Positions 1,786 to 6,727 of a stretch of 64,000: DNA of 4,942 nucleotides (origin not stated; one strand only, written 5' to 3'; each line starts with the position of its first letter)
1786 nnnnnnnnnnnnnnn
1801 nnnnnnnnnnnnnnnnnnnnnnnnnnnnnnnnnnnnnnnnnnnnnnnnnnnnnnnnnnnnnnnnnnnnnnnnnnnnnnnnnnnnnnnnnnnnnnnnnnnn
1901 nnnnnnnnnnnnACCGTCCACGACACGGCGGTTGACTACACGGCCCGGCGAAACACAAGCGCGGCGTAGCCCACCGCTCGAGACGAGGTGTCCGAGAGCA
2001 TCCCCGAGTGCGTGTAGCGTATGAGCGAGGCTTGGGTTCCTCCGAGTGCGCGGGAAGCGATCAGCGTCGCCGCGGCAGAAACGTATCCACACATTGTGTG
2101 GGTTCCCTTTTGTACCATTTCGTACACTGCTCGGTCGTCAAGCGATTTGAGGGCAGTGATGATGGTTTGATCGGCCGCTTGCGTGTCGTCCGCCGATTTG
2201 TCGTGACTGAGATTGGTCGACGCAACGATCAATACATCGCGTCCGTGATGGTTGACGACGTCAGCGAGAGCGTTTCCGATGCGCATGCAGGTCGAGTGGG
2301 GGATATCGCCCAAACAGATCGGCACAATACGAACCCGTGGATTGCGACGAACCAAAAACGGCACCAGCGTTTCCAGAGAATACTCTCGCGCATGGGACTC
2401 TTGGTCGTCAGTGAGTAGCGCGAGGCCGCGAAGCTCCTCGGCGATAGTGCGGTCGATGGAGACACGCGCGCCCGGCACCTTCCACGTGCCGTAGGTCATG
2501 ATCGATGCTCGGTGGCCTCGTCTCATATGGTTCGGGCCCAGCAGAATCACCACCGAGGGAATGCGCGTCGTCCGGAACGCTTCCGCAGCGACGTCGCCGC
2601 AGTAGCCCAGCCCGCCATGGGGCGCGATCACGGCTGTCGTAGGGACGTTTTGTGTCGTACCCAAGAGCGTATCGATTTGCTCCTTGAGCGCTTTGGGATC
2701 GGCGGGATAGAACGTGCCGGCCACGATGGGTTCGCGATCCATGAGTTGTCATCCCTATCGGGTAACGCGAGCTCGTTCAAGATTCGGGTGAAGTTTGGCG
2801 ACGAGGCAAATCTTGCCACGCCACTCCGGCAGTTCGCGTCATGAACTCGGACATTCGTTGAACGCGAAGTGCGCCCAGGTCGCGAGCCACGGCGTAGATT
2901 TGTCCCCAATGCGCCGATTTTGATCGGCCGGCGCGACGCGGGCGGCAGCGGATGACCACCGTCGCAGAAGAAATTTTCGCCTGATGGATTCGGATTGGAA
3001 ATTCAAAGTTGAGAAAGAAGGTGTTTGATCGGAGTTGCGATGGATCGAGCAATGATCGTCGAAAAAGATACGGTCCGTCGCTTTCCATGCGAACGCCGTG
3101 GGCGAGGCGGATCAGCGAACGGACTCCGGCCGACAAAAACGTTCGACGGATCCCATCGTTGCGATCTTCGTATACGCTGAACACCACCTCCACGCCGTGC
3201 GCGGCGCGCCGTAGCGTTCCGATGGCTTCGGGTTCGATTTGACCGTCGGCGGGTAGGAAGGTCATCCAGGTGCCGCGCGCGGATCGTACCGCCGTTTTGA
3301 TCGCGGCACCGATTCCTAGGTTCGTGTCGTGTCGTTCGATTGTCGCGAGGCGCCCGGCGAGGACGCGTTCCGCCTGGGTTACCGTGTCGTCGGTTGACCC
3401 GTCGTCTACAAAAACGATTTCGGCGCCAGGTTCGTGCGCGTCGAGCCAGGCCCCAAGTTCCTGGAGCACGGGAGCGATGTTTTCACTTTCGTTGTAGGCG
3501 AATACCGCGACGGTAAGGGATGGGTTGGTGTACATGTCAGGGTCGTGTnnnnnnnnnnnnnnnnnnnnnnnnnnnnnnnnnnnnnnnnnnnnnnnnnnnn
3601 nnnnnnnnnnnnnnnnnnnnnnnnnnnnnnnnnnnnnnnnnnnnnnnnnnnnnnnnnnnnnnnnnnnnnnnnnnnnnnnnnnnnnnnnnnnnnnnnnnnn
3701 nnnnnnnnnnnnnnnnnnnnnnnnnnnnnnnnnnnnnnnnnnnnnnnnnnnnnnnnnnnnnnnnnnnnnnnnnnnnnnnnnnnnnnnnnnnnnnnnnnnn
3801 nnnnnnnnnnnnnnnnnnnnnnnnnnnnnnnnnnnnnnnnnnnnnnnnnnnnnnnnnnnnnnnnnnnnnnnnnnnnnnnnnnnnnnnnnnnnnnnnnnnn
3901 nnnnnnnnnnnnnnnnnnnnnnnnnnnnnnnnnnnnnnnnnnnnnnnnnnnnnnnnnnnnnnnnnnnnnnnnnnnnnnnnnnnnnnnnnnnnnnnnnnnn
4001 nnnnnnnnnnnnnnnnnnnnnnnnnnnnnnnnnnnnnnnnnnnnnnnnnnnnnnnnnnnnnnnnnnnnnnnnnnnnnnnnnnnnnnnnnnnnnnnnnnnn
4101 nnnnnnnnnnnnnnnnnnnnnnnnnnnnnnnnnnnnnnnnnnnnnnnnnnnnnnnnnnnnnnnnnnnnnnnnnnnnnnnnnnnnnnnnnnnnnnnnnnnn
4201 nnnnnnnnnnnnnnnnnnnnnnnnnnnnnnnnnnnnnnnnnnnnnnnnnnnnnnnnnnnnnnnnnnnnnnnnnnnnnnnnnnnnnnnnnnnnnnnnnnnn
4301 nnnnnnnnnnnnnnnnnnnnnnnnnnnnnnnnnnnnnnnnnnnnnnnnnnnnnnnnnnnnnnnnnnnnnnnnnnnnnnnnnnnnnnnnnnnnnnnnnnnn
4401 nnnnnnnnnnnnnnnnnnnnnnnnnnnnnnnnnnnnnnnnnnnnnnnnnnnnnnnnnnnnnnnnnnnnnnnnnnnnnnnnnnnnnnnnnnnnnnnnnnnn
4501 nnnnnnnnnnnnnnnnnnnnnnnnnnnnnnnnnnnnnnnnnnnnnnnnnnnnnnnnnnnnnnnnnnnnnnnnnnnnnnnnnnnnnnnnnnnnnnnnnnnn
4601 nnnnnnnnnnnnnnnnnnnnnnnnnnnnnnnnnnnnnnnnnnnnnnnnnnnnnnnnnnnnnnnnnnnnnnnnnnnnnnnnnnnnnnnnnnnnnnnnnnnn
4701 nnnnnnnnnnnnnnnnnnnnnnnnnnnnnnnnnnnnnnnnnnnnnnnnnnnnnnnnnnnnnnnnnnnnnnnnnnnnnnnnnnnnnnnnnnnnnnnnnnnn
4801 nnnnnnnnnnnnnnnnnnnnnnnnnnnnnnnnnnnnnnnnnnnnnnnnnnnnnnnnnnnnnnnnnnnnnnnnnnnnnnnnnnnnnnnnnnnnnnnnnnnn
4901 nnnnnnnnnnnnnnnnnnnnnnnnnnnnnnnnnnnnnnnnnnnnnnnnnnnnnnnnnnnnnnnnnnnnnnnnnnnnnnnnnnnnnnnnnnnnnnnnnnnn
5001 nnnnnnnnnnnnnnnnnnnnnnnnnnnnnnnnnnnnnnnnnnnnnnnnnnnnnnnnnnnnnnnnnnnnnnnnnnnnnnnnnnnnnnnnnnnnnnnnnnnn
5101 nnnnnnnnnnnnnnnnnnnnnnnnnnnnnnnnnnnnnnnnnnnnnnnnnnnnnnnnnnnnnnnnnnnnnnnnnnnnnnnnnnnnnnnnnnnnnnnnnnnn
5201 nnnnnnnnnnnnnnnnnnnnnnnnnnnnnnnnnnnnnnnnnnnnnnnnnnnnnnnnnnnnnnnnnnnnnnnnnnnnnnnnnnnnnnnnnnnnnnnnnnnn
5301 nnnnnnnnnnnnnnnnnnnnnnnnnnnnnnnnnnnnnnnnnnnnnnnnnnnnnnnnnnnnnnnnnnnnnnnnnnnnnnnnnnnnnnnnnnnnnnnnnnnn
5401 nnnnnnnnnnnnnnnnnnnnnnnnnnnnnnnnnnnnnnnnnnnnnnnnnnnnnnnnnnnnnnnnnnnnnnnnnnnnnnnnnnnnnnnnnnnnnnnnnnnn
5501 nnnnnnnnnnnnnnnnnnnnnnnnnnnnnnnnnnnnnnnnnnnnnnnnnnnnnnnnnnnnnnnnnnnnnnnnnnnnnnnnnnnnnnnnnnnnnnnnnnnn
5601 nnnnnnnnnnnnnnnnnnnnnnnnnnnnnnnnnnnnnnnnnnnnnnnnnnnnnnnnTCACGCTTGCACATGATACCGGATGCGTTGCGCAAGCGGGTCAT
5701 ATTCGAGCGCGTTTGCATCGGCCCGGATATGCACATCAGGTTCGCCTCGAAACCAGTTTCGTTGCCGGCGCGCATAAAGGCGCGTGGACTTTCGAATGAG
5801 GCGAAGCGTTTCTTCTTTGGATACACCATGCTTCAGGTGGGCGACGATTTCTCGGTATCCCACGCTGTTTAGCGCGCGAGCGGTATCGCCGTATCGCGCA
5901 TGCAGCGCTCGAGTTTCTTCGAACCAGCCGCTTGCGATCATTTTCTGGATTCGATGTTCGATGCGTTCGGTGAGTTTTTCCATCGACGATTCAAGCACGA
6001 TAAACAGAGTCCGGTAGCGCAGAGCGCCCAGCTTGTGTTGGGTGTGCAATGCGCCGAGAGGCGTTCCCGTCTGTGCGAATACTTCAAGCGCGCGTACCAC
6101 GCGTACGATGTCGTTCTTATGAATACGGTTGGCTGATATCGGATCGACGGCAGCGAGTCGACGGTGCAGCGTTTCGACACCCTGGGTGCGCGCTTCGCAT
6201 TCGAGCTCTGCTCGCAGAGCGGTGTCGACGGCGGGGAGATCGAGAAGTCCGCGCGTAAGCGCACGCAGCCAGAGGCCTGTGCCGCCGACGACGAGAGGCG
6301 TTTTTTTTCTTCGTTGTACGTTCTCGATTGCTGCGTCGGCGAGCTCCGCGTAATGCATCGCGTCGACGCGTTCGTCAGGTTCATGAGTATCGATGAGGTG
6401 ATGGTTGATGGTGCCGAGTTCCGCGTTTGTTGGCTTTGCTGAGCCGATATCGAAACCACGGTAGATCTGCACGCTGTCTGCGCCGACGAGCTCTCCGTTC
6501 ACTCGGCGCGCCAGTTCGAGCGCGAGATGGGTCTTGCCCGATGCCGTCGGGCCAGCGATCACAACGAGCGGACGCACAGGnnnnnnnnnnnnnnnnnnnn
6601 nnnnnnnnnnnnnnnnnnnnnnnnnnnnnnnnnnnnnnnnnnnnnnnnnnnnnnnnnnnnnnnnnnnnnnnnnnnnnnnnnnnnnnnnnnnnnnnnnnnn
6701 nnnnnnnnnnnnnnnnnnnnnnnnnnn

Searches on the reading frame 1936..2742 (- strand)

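Call 12: search_protein_families(library=pfam, proteins=[window:1936-2742:-], max_evalue=0.01)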
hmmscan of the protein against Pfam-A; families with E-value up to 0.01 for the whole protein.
window:1936-2742:- (268 aa): 2 families
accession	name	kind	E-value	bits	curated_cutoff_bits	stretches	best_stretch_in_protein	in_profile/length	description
PF01875.22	Memo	-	1.7e-53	182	27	1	4-263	1-269/269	Memo-like protein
PF02900.23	LigB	-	4.2e-05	23.2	26.3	1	146-221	146-219/269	Catalytic LigB subunit of aromatic ring-opening dioxygenase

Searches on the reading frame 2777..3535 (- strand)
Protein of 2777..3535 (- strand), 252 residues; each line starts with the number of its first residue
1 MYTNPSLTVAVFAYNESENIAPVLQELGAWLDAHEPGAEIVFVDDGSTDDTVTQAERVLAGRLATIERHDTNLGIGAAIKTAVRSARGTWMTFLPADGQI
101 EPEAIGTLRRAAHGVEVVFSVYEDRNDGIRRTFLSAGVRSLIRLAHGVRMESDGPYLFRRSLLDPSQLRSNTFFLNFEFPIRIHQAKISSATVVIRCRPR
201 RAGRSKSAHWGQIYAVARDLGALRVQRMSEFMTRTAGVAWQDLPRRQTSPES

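Call 12: search_protein_families(library=pfam, proteins=[window:2777-3535:-], max_evalue=0.01)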
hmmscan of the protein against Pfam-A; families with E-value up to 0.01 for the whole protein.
window:2777-3535:- (252 aa): 2 families
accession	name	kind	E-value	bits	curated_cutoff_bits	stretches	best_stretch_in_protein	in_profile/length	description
PF00535.33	Glycos_transf_2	-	2.4e-19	70.3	23.3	1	8-134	1-127/168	Glycosyl transferase family 2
PF13641.12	Glyco_tranf_2_3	-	0.005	17.3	27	1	5-118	1-119/230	Glycosyltransferase like family 2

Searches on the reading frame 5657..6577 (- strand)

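Call 12: search_protein_families(library=pfam, proteins=[window:5657-6577:-], max_evalue=0.01)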
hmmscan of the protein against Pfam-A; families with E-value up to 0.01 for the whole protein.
window:5657-6577:- (306 aa): 5 families
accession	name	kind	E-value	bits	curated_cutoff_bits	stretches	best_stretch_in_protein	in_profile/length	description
PF01715.23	IPPT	-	1.7e-78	264.1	23.6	1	37-278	1-242/243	IPP transferase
PF01745.22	IPT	-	2.7e-08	33.9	20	1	5-89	4-89/233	Isopentenyl transferase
PF13238.12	AAA_18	-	1.8e-06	28.9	29.4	1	5-102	1-82/128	AAA domain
PF13191.12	AAA_16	-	0.0012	19.8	32.6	1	3-38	25-63/167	AAA ATPase domain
PF13671.12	AAA_33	-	0.0014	19.3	27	1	4-137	1-100/143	AAA domain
